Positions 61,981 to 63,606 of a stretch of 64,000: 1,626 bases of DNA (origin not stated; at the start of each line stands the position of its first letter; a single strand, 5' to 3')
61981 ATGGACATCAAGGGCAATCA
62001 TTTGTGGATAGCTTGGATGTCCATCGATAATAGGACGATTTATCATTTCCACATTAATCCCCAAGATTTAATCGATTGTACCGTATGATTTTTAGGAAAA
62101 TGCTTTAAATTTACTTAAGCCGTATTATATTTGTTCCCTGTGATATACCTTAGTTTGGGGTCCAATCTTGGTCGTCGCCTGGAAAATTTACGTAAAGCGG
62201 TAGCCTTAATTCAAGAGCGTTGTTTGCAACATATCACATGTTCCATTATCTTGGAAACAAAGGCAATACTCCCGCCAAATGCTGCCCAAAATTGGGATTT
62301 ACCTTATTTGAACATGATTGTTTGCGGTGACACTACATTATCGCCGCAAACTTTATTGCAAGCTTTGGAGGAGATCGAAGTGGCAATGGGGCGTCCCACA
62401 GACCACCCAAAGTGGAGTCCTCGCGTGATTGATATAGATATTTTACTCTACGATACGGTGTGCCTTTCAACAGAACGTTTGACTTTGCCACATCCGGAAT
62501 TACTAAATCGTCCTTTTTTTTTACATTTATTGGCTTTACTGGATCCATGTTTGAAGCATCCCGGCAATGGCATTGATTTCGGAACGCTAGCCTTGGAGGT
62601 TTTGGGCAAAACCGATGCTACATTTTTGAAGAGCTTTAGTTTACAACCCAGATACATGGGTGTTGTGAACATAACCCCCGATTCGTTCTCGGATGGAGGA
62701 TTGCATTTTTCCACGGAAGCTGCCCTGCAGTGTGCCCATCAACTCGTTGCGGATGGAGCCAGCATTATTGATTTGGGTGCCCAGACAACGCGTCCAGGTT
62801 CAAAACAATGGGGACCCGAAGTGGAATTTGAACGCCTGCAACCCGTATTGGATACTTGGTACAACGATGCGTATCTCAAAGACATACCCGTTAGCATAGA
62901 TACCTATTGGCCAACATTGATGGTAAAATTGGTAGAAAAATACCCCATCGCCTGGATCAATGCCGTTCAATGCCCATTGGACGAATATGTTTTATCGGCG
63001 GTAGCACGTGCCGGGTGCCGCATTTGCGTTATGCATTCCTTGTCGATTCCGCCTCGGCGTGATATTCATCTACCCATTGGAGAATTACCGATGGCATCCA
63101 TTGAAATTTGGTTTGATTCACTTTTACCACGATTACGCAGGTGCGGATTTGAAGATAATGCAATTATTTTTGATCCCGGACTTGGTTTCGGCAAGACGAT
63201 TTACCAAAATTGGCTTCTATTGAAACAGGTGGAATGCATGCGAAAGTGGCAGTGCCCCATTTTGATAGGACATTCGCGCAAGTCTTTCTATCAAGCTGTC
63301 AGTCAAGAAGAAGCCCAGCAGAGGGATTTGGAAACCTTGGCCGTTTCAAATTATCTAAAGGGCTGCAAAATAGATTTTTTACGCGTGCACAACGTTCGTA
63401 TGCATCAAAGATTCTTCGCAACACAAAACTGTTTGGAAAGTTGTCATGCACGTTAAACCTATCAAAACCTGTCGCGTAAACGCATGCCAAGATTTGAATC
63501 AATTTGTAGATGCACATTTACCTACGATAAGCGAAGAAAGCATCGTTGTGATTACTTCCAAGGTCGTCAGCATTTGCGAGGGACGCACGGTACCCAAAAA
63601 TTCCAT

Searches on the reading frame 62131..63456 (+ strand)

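Call 43: search_protein_families(library=pfam, proteins=[window:62131-63456:+], max_evalue=0.00001)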
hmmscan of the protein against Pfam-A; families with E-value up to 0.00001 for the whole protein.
window:62131-63456:+ (441 aa): 2 families
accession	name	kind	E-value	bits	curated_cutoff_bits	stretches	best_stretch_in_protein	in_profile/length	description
PF00809.28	Pterin_bind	-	1.8e-54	185.4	25.5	1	176-420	1-244/244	Pterin binding enzyme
PF01288.25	HPPK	-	1.3e-29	103.4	25.7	1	6-138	1-115/116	7,8-dihydro-6-hydroxymethylpterin-pyrophosphokinase (HPPK)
